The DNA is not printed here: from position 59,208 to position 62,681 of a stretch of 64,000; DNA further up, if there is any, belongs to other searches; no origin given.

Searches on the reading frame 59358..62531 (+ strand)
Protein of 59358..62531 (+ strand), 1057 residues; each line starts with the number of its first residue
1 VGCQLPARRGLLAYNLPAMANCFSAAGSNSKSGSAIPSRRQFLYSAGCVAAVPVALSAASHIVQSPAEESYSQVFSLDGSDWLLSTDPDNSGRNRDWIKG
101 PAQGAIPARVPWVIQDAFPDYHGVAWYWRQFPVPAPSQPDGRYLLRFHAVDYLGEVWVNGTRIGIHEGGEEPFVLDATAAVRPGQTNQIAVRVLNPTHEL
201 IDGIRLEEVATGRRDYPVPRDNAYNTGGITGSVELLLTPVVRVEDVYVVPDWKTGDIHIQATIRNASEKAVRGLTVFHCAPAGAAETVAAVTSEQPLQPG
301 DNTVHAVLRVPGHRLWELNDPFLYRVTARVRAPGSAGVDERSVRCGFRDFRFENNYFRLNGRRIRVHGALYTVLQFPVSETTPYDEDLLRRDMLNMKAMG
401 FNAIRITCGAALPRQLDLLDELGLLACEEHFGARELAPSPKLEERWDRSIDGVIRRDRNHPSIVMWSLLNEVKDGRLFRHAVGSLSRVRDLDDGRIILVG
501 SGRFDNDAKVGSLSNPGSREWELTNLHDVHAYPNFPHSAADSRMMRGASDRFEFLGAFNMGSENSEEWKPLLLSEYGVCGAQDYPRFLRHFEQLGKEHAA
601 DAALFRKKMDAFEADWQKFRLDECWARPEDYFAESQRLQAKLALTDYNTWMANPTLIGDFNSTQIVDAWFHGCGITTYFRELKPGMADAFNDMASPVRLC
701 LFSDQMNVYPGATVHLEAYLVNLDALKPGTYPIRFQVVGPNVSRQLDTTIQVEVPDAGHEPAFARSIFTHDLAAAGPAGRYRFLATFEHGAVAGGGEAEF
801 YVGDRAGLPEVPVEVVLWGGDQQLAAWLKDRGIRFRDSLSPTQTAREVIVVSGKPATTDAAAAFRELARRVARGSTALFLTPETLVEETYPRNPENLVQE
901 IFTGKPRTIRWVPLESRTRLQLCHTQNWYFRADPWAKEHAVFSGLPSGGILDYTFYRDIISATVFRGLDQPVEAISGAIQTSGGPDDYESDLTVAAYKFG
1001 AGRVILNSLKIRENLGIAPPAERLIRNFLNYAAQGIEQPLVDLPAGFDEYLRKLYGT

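Call 45: search_protein_families(library=pfam, proteins=[window:59358-62531:+], max_evalue=0.001)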
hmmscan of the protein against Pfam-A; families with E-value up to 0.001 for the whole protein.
window:59358-62531:+ (1057 aa): 4 families
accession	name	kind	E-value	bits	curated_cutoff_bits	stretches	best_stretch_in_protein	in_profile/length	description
PF02837.24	Glyco_hydro_2_N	-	2e-14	54.3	28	1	114-239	55-169/169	Glycosyl hydrolases family 2, sugar binding domain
PF02836.23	Glyco_hydro_2_C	-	1.1e-13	51.4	21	1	355-578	6-212/302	Glycosyl hydrolases family 2, TIM barrel domain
PF00703.27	Glyco_hydro_2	-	1.2e-09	39.3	23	1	241-348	1-109/109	Glycosyl hydrolases family 2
PF22666.2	Glyco_hydro_2_N2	-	8.3e-05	23.2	27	1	125-199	50-123/167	Glycosyl hydrolase 2 galactose-binding domain-like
